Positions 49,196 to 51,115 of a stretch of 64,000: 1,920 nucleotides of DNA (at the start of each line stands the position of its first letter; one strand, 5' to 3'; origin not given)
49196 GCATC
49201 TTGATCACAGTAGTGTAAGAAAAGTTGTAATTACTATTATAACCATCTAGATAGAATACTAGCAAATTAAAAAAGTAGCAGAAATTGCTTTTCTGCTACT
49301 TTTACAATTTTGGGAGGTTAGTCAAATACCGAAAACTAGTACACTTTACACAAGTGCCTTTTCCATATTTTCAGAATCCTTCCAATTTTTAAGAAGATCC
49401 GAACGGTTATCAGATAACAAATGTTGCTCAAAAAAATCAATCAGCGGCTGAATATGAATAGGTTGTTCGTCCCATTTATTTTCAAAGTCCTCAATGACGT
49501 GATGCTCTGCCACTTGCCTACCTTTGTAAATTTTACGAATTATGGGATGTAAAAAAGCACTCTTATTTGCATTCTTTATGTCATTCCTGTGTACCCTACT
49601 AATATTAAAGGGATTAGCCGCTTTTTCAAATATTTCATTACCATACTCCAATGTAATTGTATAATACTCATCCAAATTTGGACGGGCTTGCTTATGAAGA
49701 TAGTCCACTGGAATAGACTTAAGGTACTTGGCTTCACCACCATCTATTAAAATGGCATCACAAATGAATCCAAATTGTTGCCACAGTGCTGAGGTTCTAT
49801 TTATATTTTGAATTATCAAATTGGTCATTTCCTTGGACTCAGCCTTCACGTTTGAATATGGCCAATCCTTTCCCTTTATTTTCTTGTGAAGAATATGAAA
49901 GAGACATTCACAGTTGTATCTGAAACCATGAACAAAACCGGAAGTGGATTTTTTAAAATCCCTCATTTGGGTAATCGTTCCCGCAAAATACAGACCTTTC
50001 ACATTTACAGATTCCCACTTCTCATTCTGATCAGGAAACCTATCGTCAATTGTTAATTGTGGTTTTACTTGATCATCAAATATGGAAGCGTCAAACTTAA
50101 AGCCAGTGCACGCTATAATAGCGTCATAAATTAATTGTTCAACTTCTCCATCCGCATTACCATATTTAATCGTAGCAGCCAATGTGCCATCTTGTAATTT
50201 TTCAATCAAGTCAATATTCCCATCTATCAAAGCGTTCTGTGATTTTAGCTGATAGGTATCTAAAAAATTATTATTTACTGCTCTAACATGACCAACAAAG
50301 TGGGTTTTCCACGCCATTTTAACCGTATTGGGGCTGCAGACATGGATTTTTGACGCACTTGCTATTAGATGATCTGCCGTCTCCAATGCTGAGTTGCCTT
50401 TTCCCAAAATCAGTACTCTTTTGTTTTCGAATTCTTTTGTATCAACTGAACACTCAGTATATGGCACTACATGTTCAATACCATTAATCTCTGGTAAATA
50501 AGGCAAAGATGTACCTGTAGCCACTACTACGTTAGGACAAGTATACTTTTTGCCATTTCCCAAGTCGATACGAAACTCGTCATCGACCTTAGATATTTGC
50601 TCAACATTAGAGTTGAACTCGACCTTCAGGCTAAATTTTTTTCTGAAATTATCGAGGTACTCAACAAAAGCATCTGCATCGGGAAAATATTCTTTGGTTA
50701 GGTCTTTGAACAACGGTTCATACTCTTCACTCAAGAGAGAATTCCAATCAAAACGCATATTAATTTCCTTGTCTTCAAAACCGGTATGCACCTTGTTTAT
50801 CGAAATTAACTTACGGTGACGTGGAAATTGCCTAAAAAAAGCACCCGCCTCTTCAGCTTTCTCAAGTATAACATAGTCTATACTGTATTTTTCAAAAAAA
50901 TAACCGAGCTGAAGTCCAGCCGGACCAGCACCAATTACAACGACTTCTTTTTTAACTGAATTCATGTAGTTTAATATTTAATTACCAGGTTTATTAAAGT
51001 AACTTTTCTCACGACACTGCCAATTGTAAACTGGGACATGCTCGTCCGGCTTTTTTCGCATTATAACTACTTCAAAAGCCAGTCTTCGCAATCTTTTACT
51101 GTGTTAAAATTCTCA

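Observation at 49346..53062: PrnB-like haem enzyme in a non-pyrrolnitrin context: candidate undescribed tryptophan-rearranging three-gene unit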

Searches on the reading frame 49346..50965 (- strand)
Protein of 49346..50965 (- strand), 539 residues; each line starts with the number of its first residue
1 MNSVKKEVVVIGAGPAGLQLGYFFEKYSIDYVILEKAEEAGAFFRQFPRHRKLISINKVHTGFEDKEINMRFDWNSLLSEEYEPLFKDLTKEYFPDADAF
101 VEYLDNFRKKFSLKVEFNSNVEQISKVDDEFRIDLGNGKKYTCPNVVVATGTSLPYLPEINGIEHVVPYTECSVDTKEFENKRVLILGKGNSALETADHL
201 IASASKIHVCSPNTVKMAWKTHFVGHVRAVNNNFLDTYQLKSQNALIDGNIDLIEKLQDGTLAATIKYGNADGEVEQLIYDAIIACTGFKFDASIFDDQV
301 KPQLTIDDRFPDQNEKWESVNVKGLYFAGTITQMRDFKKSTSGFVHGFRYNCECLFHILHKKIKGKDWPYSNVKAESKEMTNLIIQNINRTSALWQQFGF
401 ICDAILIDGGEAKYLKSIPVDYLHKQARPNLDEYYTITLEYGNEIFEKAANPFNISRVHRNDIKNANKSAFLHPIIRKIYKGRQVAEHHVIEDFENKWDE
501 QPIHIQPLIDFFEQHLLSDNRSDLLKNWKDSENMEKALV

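Call 3: search_protein_families(library=pfam, proteins=[window:49346-50965:-], max_evalue=1)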
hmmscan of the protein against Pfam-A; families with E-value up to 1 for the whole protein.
window:49346-50965:- (539 aa): 17 families
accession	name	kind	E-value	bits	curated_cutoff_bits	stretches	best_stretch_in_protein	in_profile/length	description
PF13738.12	Pyr_redox_3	-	1.1e-50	173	30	1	9-329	1-305/305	Pyridine nucleotide-disulphide oxidoreductase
PF07992.20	Pyr_redox_2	-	9e-17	61.8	26.1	1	7-332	2-277/291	Pyridine nucleotide-disulphide oxidoreductase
PF13434.12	Lys_Orn_oxgnase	-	9.2e-11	41.9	21.3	1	92-208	89-215/339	L-lysine 6-monooxygenase/L-ornithine 5-monooxygenase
PF03486.20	HI0933_like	-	2.5e-08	34.1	50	2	91-154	99-167/244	HI0933-like protein Rossmann domain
PF00070.33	Pyr_redox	-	4.7e-06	27.5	22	1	8-39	2-33/82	Pyridine nucleotide-disulphide oxidoreductase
PF13241.12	NAD_binding_7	-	1e-05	26.5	22.1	1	179-234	5-55/104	Putative NAD(P)-binding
PF00743.25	FMO-like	-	2e-05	23.7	22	1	6-211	2-213/532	Flavin-binding monooxygenase-like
PF01494.25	FAD_binding_3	-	0.00013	21.8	22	1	7-40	3-36/349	FAD binding domain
PF13454.12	NAD_binding_9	-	0.00019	21.9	21.8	1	10-152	2-154/155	FAD-NAD(P)-binding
PF05834.18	Lycopene_cycl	-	0.0018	17.8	23.4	1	8-38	2-34/380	Lycopene cyclase protein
PF01266.30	DAO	-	0.0019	18.2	27.9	1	8-42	2-38/353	FAD dependent oxidoreductase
PF13450.12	NAD_binding_8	-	0.0027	18.4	21.9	1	10-42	1-33/68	NAD(P)-binding Rossmann-like domain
PF01946.23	Thi4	-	0.0043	16.8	26.2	1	4-37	16-50/235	Thi4 family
PF01488.26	Shikimate_DH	-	0.027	15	24.3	1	177-210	8-42/138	Shikimate / quinate 5-dehydrogenase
PF01134.28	GIDA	-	0.15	11.5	22.1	0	131-153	129-151/391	Glucose inhibited division protein A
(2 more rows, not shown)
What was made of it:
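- Checked: The 539-aa protein is a two-dinucleotide-binding-domain flavoprotein (Pyr_redox_3, E=1e-50, residues 9-329) with an uncharacterised ~200-aa C-terminal part (call 3).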

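Call 4: search_protein_families(library=ncbifam, proteins=[window:49346-50965:-], max_evalue=1)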
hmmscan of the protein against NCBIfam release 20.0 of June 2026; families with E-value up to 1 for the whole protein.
window:49346-50965:- (539 aa): 79 families (the best 25 are shown)
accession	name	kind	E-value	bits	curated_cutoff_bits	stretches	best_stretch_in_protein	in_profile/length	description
NF040505.1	ArsO_flavin_mono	equivalog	4.9e-24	85.4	425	2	90-209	66-188/346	ArsO family NAD(P)H-dependent flavin-containing monooxygenase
TIGR04018.1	Bthiol_YpdA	hypoth_equivalog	1.9e-21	76.2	339.9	2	95-336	67-293/316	YpdA family putative bacillithiol disulfide reductase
TIGR01292.1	TRX_reduct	equivalog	2.4e-18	66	343.45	2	100-334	59-277/300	thioredoxin-disulfide reductase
TIGR04046.1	MSMEG_0569_nitr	hypoth_equivalog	1.5e-14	53.8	498.35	2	94-217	70-197/400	MSMEG_0569 family flavin-dependent oxidoreductase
TIGR00275.1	TIGR00275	subfamily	6.3e-10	38.4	183.8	2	96-156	104-164/401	aminoacetone oxidase family FAD-binding enzyme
NF004776.0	PRK06116.1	equivalog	1.5e-07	30.8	480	1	119-330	109-303/450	glutathione-disulfide reductase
NF007614.0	PRK10262.1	equivalog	1.9e-07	30.5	644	1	102-211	67-176/321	thioredoxin-disulfide reductase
TIGR02053.1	MerA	equivalog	8.2e-07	28.4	454.45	1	121-210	107-196/465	mercury(II) reductase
TIGR03140.1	AhpF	equivalog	9.8e-07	27.7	502.9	1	103-208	272-379/515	alkyl hydroperoxide reductase subunit F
NF006091.0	PRK08243.1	subfamily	2e-06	26.8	351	1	5-39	2-36/393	4-hydroxybenzoate 3-monooxygenase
TIGR03315.1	Se_ygfK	equivalog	2.8e-06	25.1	835.3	1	3-46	535-578/1012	putative selenate reductase subunit YgfK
NF033460.1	glycerol3P_ox_II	equivalog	3.9e-06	26.3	460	2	107-154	161-208/361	type 2 glycerol-3-phosphate oxidase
NF004944.0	PRK06292.2-2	equivalog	4.4e-06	25.6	619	1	116-371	102-338/460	dihydrolipoyl dehydrogenase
TIGR01421.1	gluta_reduc_1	equivalog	4.8e-06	26.1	556.15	1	98-332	87-305/450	glutathione-disulfide reductase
NF004945.0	PRK06292.2-3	equivalog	9.2e-06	24.8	494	2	1-40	167-206/457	dihydrolipoyl dehydrogenase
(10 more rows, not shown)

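Call 32: find_homologous_proteins(query=window:49346-50965:-, max_evalue=1e-10)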
Query window:49346-50965:- (539 aa): 4592 proteins with E <= 1e-10 among 8000 candidates; the best 120 are listed.
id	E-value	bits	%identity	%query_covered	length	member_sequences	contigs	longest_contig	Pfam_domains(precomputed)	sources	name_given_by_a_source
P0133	0.0e+0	1246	100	100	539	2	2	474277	PF13434.13,PF00743.26,PF13241.13,PF07992.21,PF00070.34,PF13738.13,PF03486.21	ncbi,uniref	ncbi:MAG: NAD(P)-binding domain-containing protein [Reichenbachiella sp.]|uniref:NAD(P)-binding doma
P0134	0.0e+0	1107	87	100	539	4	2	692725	PF01946.24,PF01266.31,PF13434.13,PF13241.13,PF13450.13,PF07992.21,PF00070.34,PF13738.13,PF03486.21,PF01494.26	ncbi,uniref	ncbi:MAG: NAD(P)-binding domain-containing protein [Reichenbachiella sp.]|uniref:NAD(P)-binding doma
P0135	5.1e-290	981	77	100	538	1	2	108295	PF13434.13,PF13241.13,PF13450.13,PF07992.21,PF13738.13,PF03486.21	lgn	-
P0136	1.4e-215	735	61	95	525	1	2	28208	PF01266.31,PF13434.13,PF01593.31,PF13450.13,PF07992.21,PF00070.34,PF13738.13,PF03486.21,PF01494.26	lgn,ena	-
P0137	4.4e-206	704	59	92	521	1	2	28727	PF01946.24,PF01266.31,PF13434.13,PF00743.26,PF13450.13,PF07992.21,PF00070.34,PF13738.13,PF03486.21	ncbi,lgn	-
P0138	1.2e-205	702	59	92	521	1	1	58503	PF01946.24,PF01266.31,PF13434.13,PF13450.13,PF07992.21,PF00070.34,PF13738.13,PF03486.21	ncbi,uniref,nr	ncbi:NAD(P)-binding domain-containing protein [uncultured Kordia sp.]|uniref:NAD(P)-binding domain-c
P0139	1.5e-203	695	59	93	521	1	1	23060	PF01946.24,PF01266.31,PF13434.13,PF00743.26,PF13450.13,PF07992.21,PF00070.34,PF13738.13,PF03486.21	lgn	-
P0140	1.3e-200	686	57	95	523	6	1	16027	PF01266.31,PF13434.13,PF00743.26,PF13450.13,PF07992.21,PF00070.34,PF13738.13,PF03486.21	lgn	-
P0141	5.2e-200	684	57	92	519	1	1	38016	PF01946.24,PF01266.31,PF13434.13,PF00743.26,PF13450.13,PF07992.21,PF00070.34,PF13738.13,PF03486.21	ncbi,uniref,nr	ncbi:NAD(P)-binding domain-containing protein [Snuella sedimenti]|uniref:NAD(P)-binding domain-conta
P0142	3.6e-194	664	56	95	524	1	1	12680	PF01266.31,PF13434.13,PF07992.21,PF13738.13,PF03486.21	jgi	-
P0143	4.4e-194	664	56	94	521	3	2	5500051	PF01266.31,PF13434.13,PF07992.21,PF13738.13,PF03486.21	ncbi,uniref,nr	ncbi:NAD(P)-binding domain-containing protein [Aquimarina sp. Aq107]|uniref:NAD(P)-binding domain-co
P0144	3.4e-189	648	55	95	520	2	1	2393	PF01266.31,PF13434.13,PF01593.31,PF07992.21,PF13738.13,PF03486.21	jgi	-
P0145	3.6e-189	648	55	94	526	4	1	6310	PF13434.13,PF07992.21,PF13738.13,PF03486.21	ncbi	-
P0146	5.8e-189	647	54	94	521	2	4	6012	PF01266.31,PF13434.13,PF13450.13,PF07992.21,PF13738.13,PF03486.21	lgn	-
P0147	8.1e-189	647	55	95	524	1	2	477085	PF13434.13,PF00743.26,PF07992.21,PF13738.13,PF03486.21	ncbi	-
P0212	4.0e-177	608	51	95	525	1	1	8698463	PF13434.13,PF00743.26,PF07992.21,PF13738.13,PF03486.21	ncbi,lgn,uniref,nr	ncbi:putative flavoprotein involved in K+ transport [Rivularia sp. PCC 7116]|uniref:NAD(P)-binding d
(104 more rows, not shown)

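Call 34: search_solved_structures(query=window:49346-50965:-, max_evalue=0.001)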
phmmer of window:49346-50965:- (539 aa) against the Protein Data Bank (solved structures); distinct sequences matched with E-value up to 0.001: 30.
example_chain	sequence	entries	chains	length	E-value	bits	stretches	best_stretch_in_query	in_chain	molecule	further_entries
4c5o_A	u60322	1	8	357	3.3e-10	42.4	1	95-196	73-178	FLAVIN MONOOXYGENASE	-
4a9w_A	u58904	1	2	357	3.3e-10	42.4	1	95-196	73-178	MONOOXYGENASE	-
6gar_A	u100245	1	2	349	2.2e-09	39.6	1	98-333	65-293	Ferredoxin--NADP reductase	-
8c3m_A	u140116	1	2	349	2.2e-09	39.6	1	98-333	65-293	Ferredoxin--NADP reductase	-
4usr_A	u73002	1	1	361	1.5e-08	36.9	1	95-201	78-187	MONOOXYGENASE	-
8odw_A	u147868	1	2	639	1.4e-07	33.7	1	4-207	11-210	Polyketide synthase modules-related protein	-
1f6m_A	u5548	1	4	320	2.5e-07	32.8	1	104-211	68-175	THIOREDOXIN REDUCTASE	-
1tdf_A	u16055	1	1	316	3.2e-07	32.5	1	104-211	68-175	THIOREDOXIN REDUCTASE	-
1tde_A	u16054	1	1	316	3.4e-07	32.4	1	104-211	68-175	THIOREDOXIN REDUCTASE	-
1trb_A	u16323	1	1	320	3.4e-07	32.4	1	104-211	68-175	THIOREDOXIN REDUCTASE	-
1cl0_A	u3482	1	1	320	3.5e-07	32.4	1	104-211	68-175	THIOREDOXIN REDUCTASE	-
5ygq_A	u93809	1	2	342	8.8e-07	31.1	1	99-200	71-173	Ferredoxin--NADP reductase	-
3d1c_A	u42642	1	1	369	1.4e-06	30.3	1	7-210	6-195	Flavin-containing Putative Monooxygenase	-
2q0k_A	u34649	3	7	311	1.7e-06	30.1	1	110-210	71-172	Thioredoxin reductase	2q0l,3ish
3r9u_A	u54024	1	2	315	2e-06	29.9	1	109-210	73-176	Thioredoxin reductase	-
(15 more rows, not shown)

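Call 59: find_encoding_contigs(protein=P0143, flank=6000, max_places=2)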
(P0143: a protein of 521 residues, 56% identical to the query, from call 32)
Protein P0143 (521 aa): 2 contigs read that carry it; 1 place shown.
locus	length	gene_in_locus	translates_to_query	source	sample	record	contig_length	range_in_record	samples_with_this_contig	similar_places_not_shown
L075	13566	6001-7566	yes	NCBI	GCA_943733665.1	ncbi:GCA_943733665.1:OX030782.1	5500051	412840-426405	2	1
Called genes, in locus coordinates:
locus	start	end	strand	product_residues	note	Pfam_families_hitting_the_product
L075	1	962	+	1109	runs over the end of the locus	PF18563:TubC_N (weak), PF00668:Condensation, PF00501:AMP-binding, PF13193:AMP-binding_C (weak), PF00550:PP-binding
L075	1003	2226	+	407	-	PF00668:Condensation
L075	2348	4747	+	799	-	PF13620:CarboxypepD_reg, PF13715:CarbopepD_reg_2, PF00593:TonB_dep_Rec_b-barrel, PF14905:OMP_b-brl_3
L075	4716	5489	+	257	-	PF00975:Thioesterase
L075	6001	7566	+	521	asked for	PF01266:DAO (faint), PF03486:HI0933_like (faint), PF07992:Pyr_redox_2, PF13434:Lys_Orn_oxgnase (weak), PF13738:Pyr_redox_3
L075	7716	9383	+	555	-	PF00664:ABC_membrane, PF02463:SMC_N (faint), PF00005:ABC_tran, PF13304:AAA_21 (faint)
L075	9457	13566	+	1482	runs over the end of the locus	PF00668:Condensation, PF00501:AMP-binding, PF13193:AMP-binding_C, PF00550:PP-binding, PF00668:Condensation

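Call 60: find_encoding_contigs(protein=P0136, flank=6000, max_places=2)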
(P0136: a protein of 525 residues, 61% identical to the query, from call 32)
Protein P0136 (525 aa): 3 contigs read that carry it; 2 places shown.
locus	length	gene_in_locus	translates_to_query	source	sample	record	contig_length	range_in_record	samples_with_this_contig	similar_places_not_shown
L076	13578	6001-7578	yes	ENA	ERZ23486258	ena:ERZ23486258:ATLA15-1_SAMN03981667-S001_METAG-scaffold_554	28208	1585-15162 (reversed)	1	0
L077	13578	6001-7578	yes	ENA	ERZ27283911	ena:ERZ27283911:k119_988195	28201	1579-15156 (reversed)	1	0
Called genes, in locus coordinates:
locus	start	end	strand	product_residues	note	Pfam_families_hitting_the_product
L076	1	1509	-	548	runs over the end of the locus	PF05960:DUF885 (faint)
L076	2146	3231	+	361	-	PF04389:Peptidase_M28, PF05343:Peptidase_M42 (faint), PF01546:Peptidase_M20 (weak)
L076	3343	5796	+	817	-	PF12704:MacB_PCD, PF02687:FtsX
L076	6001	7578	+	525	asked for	PF00070:Pyr_redox (faint), PF01266:DAO (faint), PF01494:FAD_binding_3 (weak), PF01593:Amino_oxidase (faint), PF03486:HI0933_like (faint), PF07992:Pyr_redox_2, PF13450:NAD_binding_8 (weak), PF13738:Pyr_redox_3, +1 more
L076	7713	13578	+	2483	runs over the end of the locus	?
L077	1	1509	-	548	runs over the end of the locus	PF05960:DUF885 (faint)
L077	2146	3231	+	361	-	PF04389:Peptidase_M28, PF05343:Peptidase_M42 (faint), PF01546:Peptidase_M20 (weak)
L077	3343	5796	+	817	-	PF12704:MacB_PCD, PF02687:FtsX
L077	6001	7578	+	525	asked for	PF00070:Pyr_redox (faint), PF01266:DAO (faint), PF01494:FAD_binding_3 (weak), PF01593:Amino_oxidase (faint), PF03486:HI0933_like (faint), PF07992:Pyr_redox_2, PF13450:NAD_binding_8 (weak), PF13738:Pyr_redox_3, +1 more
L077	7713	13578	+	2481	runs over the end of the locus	?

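Call 62: search_solved_structures(query=A3, max_evalue=1)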
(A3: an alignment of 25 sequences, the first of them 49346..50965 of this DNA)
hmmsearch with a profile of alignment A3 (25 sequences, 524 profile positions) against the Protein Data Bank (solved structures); distinct sequences matched with E-value up to 1: 263 (the best 60 are shown).
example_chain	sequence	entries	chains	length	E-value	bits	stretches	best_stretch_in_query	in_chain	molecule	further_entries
4usq_A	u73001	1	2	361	4.3e-18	68.4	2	92-214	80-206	PYRIDINE NUCLEOTIDE-DISULFIDE OXIDOREDUCTASE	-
4a9w_A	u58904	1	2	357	1.1e-17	67.1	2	94-213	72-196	MONOOXYGENASE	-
4c5o_A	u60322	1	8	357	1.2e-17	66.9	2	94-213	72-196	FLAVIN MONOOXYGENASE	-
7a7b_A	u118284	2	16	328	2e-16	62.9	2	95-208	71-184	YpdA family putative bacillithiol disulfide reductase Bdr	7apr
8c3m_A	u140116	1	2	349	1.7e-15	59.8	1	97-331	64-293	Ferredoxin--NADP reductase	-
6gar_A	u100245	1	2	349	1.8e-15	59.8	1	97-331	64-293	Ferredoxin--NADP reductase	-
4usr_A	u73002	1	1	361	2.1e-15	59.5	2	95-207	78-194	MONOOXYGENASE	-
3d1c_A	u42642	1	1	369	4.5e-15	58.4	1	4-210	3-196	Flavin-containing Putative Monooxygenase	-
7a76_A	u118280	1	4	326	1e-14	57.3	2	95-208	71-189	THIOREDOXIN REDUCTASE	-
8odw_A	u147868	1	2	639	5.5e-14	54.8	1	4-207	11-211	Polyketide synthase modules-related protein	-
2zbw_A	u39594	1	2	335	2.7e-13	52.6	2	97-213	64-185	Thioredoxin reductase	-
5nmw_A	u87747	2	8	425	4.2e-12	48.6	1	8-201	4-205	Flavin-containing monooxygenase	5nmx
3ab1_A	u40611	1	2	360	9.6e-12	47.4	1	97-210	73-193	Ferredoxin--NADP reductase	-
4d03_A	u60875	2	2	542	1.4e-11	46.9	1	5-212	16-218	PHENYLACETONE MONOOXYGENASE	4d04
2ylx_A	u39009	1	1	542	1.4e-11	46.9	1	5-212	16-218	PHENYLACETONE MONOOXYGENASE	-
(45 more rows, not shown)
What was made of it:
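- Closest known: Small class-B/TrxR-like flavoproteins. Same: The flavoprotein's residues 1-335 match these two-Rossmann NAD(P)H/FAD enzymes (profile E=1e-15 to 4e-18, call 62).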

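Call 65: search_protein_families(library=pfam, proteins=[L076:7713-13577:+], max_evalue=0.00001)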
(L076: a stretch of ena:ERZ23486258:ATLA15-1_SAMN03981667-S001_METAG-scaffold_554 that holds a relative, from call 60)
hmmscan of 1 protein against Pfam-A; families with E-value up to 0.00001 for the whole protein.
L076:7713-13577:+ (1955 aa): 4 families
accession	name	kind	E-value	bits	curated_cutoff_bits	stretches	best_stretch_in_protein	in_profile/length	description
PF00668.25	Condensation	-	1.1e-176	588.5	30.6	2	643-1088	2-455/456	Condensation domain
PF00501.34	AMP-binding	-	2.1e-148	494.7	29.9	2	1108-1447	1-384/384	AMP-binding enzyme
PF00550.31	PP-binding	-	1.9e-21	76.5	20.8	2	564-625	3-66/67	Phosphopantetheine attachment site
PF13193.12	AMP-binding_C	-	3.5e-07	31.5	24.5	0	1519-1572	16-76/76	AMP-binding enzyme C-terminal domain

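Call 66: find_encoding_contigs(protein=P0138, flank=6000, max_places=1)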
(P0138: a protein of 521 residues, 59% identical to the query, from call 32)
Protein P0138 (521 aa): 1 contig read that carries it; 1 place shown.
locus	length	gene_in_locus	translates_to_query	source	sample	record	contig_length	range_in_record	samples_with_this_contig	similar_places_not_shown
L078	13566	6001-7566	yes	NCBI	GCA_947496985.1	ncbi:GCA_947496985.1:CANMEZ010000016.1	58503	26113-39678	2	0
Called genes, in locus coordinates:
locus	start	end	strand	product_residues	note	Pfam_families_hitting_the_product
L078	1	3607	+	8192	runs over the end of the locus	-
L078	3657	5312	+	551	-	PF18456:CmlA_N, PF00753:Lactamase_B (weak), PF12706:Lactamase_B_2, PF13483:Lactamase_B_3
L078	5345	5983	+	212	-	PF22624:AASDHPPT_N, PF01648:ACPS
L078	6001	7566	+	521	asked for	PF00070:Pyr_redox (faint), PF01266:DAO (faint), PF01946:Thi4 (faint), PF03486:HI0933_like (faint), PF07992:Pyr_redox_2, PF13434:Lys_Orn_oxgnase (faint), PF13450:NAD_binding_8 (faint), PF13738:Pyr_redox_3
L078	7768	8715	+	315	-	PF00291:PALP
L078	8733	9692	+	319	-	PF02423:OCD_Mu_crystall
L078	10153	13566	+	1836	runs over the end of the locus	PF00501:AMP-binding, PF13193:AMP-binding_C (faint), PF00550:PP-binding, PF23297:ACP_SdgA_C (faint), PF00668:Condensation, PF00501:AMP-binding, PF00550:PP-binding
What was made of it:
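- Orthologues of the flavoprotein are tailoring-type genes in NRPS clusters (calls 59, 60, 65, 66).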
